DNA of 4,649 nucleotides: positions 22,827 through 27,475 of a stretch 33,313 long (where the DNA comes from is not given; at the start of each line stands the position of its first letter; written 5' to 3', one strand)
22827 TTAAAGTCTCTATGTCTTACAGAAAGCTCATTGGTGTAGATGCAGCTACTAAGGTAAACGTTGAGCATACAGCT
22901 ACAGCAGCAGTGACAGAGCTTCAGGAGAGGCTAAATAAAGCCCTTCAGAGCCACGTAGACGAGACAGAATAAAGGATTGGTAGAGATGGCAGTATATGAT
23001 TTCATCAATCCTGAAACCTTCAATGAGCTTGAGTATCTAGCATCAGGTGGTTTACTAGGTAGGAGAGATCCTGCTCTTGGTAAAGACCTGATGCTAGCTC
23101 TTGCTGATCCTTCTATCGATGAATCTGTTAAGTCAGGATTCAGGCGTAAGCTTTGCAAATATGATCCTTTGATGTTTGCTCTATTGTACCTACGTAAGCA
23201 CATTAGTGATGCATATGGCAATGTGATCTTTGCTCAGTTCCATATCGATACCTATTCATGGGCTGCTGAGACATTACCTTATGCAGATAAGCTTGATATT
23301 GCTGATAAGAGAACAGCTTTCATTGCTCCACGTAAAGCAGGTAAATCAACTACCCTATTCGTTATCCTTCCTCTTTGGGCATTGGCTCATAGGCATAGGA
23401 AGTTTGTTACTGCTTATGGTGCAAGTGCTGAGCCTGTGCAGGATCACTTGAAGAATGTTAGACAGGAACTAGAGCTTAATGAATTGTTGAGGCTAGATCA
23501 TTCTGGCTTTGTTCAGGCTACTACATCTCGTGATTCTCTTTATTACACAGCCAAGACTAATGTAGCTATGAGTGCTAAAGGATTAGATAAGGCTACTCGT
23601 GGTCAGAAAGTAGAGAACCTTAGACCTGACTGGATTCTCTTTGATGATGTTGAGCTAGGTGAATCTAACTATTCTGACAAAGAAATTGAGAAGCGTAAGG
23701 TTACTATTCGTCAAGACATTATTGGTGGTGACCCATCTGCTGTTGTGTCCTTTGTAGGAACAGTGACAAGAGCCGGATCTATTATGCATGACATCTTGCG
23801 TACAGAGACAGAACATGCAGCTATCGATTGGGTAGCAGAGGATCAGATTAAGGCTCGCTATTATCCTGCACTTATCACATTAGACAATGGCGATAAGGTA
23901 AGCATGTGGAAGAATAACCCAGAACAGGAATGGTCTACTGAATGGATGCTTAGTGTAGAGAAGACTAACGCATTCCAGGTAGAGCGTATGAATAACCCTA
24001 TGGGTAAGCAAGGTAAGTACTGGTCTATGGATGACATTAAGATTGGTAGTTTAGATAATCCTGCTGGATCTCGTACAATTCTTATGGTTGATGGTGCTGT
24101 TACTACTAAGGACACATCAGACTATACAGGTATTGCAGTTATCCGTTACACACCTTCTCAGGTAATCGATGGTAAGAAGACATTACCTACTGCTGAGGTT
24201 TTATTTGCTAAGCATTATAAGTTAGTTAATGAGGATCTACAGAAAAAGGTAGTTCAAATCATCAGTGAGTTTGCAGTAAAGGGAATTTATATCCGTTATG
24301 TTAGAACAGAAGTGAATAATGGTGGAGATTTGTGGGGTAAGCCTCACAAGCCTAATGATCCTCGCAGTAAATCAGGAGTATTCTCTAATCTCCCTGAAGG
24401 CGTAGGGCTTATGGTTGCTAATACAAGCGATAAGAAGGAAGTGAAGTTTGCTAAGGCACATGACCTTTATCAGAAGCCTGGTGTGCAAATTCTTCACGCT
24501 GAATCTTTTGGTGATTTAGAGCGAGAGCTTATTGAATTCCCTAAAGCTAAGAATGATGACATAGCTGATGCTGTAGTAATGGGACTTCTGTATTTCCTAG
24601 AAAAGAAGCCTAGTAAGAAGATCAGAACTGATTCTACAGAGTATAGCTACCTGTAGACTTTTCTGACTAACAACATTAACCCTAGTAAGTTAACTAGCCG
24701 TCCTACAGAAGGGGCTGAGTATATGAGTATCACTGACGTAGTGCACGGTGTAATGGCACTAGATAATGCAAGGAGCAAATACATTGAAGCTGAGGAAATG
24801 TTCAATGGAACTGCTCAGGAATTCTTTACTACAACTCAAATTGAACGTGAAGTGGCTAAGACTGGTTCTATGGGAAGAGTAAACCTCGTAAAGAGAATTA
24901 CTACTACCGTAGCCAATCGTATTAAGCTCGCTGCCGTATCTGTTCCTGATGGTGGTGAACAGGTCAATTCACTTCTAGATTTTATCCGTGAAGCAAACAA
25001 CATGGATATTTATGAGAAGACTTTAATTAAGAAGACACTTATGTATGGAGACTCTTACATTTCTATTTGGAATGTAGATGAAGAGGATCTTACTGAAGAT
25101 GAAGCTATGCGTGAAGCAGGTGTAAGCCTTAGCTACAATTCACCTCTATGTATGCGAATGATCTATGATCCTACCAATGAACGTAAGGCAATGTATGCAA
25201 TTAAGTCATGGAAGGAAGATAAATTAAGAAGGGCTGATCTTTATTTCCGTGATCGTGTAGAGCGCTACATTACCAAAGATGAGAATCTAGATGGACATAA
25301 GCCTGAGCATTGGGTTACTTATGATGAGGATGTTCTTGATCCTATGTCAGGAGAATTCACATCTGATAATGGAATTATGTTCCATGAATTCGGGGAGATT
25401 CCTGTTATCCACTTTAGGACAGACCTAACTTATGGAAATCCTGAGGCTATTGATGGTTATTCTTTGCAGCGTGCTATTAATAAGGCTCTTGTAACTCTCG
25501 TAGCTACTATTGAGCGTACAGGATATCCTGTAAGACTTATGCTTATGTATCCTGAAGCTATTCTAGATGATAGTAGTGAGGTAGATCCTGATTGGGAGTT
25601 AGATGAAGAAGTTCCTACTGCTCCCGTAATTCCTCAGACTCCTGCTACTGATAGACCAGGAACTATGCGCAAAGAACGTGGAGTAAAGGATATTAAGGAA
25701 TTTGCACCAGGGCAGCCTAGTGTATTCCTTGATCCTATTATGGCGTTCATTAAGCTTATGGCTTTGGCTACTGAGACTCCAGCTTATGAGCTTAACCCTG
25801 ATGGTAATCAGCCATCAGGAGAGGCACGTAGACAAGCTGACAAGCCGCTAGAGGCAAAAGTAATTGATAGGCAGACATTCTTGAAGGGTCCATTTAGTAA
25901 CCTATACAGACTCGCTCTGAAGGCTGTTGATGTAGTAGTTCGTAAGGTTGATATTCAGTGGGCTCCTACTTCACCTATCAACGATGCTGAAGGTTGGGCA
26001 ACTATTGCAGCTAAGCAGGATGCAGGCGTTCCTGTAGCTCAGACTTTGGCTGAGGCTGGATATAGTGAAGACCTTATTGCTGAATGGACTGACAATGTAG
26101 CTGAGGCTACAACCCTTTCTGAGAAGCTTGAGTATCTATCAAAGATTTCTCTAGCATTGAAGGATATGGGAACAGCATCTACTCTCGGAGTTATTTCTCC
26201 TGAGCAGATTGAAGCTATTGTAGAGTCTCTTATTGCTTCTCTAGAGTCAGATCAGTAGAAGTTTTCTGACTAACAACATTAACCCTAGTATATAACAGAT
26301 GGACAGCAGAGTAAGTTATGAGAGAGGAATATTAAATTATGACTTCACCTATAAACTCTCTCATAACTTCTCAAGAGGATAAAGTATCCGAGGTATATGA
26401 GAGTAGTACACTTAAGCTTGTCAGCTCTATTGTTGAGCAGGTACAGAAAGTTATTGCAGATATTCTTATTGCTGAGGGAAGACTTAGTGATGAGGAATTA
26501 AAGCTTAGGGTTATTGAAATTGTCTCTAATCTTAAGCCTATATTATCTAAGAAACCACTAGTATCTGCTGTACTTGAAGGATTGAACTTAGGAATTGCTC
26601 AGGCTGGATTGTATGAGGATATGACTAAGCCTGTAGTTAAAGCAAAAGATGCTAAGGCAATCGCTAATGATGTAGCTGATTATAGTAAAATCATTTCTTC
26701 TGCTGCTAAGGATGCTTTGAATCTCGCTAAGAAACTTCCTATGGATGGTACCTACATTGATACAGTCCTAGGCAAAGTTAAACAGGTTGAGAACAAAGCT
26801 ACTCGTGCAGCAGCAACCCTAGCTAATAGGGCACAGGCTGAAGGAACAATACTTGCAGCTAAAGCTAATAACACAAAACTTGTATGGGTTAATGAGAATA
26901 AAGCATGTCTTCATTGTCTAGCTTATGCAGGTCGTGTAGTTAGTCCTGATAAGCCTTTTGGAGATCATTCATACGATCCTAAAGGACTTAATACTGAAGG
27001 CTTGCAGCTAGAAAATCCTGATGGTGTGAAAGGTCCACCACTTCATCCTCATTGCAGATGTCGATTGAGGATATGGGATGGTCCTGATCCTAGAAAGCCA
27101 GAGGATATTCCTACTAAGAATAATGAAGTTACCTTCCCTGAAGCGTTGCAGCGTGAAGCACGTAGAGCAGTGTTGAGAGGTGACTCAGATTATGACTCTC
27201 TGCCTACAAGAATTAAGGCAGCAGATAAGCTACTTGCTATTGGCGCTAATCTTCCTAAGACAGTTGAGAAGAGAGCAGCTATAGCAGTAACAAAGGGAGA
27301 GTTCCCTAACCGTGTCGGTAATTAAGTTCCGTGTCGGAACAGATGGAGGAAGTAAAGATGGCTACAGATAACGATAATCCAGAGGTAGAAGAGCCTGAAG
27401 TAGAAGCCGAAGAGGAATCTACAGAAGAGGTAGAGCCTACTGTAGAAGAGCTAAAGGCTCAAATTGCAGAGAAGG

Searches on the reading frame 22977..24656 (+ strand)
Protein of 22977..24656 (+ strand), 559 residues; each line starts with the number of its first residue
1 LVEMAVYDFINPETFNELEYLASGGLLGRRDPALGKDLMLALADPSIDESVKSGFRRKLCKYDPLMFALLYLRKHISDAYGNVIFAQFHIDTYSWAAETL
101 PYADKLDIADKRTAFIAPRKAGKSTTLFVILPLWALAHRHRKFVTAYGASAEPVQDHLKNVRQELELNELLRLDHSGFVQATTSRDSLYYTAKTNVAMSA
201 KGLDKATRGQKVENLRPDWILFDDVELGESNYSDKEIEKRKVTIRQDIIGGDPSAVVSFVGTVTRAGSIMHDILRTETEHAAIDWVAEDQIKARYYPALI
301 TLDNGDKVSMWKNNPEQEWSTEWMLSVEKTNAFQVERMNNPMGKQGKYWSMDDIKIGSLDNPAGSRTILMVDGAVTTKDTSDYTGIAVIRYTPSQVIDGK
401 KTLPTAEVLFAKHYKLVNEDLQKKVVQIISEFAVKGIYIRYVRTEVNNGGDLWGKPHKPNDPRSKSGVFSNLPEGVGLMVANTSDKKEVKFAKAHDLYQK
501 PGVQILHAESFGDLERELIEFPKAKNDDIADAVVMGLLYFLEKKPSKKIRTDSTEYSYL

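Call 11: search_protein_families(library=phrogs, proteins=[window:22977-24656:+], max_evalue=0.001)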
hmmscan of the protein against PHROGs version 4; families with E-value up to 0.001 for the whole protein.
window:22977-24656:+ (559 aa): 1 family
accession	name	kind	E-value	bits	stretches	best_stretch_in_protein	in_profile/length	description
phrog_38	-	head and packaging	1.3e-40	140.8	1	54-549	258-712/760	terminase large subunit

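Call 70: find_related_loci(query=window:22977-24656:+, collection=viral_contigs, flank=10000)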
Query window:22977-24656:+ (559 aa) in viral_contigs; peptide patterns used: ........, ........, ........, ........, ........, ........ (x = any residue, [..] = any of these).
11 stretches matched a pattern; 6 encode a relative of the query (tblastn E <= 1e-3); 6 distinct loci.
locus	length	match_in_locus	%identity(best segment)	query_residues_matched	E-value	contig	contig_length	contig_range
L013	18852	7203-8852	65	4-559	0e+0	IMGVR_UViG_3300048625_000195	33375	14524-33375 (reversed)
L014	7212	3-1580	65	28-559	0e+0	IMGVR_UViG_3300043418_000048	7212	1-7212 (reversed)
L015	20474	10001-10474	24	82-225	1e-6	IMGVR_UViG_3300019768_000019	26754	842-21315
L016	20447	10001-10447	26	98-225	1e-6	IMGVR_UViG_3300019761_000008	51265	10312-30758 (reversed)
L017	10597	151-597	26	98-225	1e-6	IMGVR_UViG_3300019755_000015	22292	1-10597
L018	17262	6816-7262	26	98-225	1e-6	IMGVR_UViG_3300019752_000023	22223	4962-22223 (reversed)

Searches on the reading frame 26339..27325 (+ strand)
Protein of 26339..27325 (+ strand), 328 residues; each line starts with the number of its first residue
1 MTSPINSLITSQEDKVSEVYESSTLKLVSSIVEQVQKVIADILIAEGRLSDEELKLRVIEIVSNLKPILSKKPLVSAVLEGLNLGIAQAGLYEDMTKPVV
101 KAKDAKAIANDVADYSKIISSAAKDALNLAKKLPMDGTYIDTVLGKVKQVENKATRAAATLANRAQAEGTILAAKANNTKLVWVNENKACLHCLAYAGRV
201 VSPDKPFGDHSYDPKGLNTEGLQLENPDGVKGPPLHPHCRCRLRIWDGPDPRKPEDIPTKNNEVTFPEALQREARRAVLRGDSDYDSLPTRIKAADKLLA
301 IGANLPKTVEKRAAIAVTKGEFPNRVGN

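Call 11: search_protein_families(library=phrogs, proteins=[window:26339-27325:+], max_evalue=0.001)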
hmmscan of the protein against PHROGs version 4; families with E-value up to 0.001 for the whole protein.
window:26339-27325:+ (328 aa): 8 families
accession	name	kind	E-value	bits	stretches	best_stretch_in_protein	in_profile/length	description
phrog_595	-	head and packaging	1.1e-13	52.4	1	91-259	189-310/513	head maturation protease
phrog_2662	-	head and packaging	1.6e-10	41.2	1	49-244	562-706/717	portal protein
phrog_24918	-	head and packaging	2.1e-08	35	1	98-244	107-239/250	head morphogenesis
phrog_115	-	head and packaging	3.8e-08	34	1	136-257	236-331/665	minor head protein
phrog_4611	-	head and packaging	6.2e-07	29.1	1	154-278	191-302/710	minor head protein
phrog_4728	-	head and packaging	7e-07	29.4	1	147-242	213-295/591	head morphogenesis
phrog_581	-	head and packaging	2.2e-05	24.7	1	151-278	208-329/564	minor head protein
phrog_6577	-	unknown function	0.00027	20.3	1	77-245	122-228/1066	-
